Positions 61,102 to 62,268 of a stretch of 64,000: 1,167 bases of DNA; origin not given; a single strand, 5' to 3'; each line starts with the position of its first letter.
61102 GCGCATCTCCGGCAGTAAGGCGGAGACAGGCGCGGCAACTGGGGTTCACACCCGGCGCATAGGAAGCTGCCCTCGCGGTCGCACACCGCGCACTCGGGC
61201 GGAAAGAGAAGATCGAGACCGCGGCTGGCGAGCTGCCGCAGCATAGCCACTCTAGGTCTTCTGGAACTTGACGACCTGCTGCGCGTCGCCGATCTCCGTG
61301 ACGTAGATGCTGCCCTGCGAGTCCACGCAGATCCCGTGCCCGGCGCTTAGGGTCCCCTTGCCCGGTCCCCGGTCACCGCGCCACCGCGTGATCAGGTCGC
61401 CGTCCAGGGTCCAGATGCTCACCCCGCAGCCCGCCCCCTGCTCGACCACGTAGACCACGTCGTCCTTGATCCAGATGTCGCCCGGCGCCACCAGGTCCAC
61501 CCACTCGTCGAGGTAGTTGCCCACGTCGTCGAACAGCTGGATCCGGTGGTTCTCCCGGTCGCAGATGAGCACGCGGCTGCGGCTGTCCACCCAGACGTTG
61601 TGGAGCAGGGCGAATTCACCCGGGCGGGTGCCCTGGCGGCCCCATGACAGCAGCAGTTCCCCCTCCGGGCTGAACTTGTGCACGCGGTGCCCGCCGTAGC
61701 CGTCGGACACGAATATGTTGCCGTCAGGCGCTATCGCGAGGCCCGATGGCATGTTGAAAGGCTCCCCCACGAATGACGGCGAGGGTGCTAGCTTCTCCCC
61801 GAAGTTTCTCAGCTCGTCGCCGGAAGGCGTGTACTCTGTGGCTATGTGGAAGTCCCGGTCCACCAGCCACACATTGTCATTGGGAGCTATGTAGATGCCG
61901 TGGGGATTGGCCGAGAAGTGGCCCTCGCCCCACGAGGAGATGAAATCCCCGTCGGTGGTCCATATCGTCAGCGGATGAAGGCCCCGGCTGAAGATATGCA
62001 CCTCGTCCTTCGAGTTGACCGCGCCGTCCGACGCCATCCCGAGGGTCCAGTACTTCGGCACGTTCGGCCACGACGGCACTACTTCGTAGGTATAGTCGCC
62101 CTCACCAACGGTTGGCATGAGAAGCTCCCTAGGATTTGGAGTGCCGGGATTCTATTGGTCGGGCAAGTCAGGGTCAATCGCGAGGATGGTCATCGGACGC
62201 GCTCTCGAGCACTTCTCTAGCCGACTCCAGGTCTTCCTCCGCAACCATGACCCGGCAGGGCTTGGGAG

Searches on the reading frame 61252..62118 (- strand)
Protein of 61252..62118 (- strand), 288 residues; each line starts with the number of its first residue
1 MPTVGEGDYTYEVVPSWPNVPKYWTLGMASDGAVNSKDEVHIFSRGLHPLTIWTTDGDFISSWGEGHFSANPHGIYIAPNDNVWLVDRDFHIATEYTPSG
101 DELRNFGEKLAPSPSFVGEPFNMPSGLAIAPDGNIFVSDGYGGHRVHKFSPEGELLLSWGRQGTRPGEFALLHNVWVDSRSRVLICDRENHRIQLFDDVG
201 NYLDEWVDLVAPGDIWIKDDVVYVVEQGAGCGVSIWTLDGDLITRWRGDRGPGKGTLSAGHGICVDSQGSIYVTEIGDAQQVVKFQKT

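Call 85: search_protein_families(library=pfam, proteins=[window:61252-62118:-], max_evalue=0.00001)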
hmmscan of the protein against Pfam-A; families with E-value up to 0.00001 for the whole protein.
window:61252-62118:- (288 aa): 1 family
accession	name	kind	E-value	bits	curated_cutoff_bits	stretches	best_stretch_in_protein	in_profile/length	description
PF01436.27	NHL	-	1.4e-20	72.6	20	1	121-149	1-28/28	NHL repeat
